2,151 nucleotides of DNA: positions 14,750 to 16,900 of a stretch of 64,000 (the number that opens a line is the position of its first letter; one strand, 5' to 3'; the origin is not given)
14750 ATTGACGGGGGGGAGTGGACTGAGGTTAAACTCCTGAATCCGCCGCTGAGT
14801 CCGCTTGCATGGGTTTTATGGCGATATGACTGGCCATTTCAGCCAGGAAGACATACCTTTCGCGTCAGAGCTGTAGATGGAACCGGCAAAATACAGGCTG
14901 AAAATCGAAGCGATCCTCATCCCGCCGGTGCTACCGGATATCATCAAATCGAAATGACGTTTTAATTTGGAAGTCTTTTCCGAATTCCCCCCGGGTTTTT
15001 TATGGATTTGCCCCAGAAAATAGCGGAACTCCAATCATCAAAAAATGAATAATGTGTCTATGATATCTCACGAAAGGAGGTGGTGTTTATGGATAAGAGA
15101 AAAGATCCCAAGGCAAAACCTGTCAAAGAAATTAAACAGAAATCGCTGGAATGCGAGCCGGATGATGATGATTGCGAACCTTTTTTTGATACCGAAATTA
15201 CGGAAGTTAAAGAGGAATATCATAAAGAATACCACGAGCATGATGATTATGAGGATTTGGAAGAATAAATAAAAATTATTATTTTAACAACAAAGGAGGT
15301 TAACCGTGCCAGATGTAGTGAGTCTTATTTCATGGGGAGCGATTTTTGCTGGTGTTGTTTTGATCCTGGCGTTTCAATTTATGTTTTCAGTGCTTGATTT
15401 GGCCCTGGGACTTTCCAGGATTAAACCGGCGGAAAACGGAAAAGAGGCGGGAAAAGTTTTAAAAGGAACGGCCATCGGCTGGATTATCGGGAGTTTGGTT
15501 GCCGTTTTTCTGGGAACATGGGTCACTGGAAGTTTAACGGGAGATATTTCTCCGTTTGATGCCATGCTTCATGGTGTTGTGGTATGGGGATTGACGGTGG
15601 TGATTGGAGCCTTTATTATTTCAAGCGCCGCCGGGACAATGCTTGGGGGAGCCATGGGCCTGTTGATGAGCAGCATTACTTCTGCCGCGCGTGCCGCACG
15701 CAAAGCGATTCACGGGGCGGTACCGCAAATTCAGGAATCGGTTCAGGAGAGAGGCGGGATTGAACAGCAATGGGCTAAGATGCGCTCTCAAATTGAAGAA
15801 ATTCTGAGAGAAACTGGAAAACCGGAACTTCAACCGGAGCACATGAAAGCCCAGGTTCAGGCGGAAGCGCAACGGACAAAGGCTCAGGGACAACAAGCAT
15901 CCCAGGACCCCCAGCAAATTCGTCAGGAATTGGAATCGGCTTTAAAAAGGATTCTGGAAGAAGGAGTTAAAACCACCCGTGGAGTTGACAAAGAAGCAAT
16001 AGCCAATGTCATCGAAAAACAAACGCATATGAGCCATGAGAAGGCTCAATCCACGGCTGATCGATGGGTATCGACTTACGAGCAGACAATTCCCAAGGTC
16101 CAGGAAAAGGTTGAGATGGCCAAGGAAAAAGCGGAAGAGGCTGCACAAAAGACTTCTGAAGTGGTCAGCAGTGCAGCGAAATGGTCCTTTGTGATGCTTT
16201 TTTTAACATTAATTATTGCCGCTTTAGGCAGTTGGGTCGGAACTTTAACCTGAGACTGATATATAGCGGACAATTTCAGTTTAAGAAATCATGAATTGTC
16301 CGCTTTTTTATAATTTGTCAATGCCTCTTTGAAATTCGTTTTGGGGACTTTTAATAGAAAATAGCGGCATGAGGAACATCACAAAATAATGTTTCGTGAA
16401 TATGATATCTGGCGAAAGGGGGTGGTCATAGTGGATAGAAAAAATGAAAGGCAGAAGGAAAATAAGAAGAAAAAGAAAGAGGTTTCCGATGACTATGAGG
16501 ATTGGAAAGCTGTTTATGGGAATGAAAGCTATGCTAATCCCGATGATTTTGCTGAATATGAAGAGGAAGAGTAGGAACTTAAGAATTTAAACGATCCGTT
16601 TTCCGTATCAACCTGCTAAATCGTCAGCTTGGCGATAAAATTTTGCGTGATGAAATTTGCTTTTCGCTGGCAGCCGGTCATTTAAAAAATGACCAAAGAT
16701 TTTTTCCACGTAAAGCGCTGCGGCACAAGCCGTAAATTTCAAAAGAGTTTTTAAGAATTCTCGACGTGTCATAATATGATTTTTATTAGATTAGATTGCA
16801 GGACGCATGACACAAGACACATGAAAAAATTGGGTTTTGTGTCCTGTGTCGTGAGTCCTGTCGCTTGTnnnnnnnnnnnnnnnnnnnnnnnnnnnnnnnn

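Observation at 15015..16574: Duplicated conserved leader plus small acidic Tyr-rich protein module flanking a membrane/coiled-coil protein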

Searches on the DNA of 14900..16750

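Call 74: search_rna_families(source=window, start=14900, end=16750, threshold=evalue, max_evalue=1)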
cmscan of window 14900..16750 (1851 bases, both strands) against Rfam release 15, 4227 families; matches with E-value up to 1: 0.
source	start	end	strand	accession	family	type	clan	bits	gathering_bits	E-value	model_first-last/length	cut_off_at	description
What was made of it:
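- On Any Rfam RNA family (riboswitch, leader, thermometer): Region 14900-16750 gives 0 matches at E<=1 (call 74).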

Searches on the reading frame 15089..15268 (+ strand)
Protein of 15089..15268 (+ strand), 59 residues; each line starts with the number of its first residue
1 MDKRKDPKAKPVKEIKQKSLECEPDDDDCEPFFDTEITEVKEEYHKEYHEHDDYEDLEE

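Call 7: search_protein_families(library=pfam, proteins=[window:15089-15268:+], max_evalue=1)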
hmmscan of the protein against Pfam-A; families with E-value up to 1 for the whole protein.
window:15089-15268:+ (59 aa): 0 families

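Call 8: search_protein_families(library=ncbifam, proteins=[window:15089-15268:+], max_evalue=1)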
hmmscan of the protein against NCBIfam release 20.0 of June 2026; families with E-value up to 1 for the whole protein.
window:15089-15268:+ (59 aa): 0 families

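Call 18: find_homologous_proteins(query=window:15089-15265:+, max_evalue=10)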
Query seq(59 aa) (59 aa): 1 proteins with E <= 10 among 1 candidates.
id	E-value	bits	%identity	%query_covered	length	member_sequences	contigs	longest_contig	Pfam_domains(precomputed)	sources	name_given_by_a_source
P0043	8.6e-30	119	100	100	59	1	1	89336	-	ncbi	ncbi:MAG: hypothetical protein AB1650_07335 [Candidatus Omnitrophota bacterium]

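Call 61: search_protein_representatives(protein=window:15089-15265:+)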
Query: 59 residues. Proteins with E-value up to 0.001 (for the whole library): 2; up to 1e-10: 1; up to 1e-30: 0. The best 2 are listed.
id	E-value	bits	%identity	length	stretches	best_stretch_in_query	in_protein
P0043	2.7e-30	118.9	100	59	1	1-59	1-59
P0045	2.1e-09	53.2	36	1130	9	12-54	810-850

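Call 75: search_protein_families(library=padloc, proteins=[window:15089-15268:+], max_evalue=0.1)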
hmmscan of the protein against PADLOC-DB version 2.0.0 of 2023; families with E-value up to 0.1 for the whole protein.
window:15089-15268:+ (59 aa): 0 families

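Call 76: search_protein_families(library=phrogs, proteins=[window:15089-15268:+], max_evalue=0.1)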
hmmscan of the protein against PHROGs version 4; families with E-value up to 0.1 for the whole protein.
window:15089-15268:+ (59 aa): 0 families
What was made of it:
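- On Dehydrin, LEA and other Pfam families (small proteins): PADLOC and PHROGs give none (calls 75, 76).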

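Call 82: list_cluster_members(proteins=[P0043, P0001, P0044, P0015])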
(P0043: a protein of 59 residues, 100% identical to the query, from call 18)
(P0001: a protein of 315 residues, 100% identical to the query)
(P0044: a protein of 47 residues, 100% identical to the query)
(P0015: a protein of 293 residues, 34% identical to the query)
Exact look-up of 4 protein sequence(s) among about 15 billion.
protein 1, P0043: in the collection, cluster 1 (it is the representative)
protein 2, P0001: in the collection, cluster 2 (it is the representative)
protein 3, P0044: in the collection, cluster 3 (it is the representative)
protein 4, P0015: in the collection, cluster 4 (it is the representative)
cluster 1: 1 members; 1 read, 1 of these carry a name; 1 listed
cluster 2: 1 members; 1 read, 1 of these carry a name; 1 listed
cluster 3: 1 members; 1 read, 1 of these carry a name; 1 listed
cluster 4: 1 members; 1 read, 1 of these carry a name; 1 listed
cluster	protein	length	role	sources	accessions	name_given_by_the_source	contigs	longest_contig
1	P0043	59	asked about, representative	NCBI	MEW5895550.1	MAG: hypothetical protein AB1650_07335 [Candidatus Omnitrophota bacterium]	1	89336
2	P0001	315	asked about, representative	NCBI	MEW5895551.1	MAG: hypothetical protein AB1650_07340 [Candidatus Omnitrophota bacterium]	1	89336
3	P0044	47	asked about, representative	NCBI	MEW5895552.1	MAG: hypothetical protein AB1650_07345 [Candidatus Omnitrophota bacterium]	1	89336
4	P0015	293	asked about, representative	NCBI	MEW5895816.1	MAG: hypothetical protein AB1650_08720 [Candidatus Omnitrophota bacterium]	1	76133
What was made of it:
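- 15089..15268 (+): Small ORF 1 (59 aa; AB1650_07335, MEW5895550.1). Lys-rich N-terminus and acidic Tyr/His-rich C-terminus. Annotated in NCBI (calls 18, 82).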
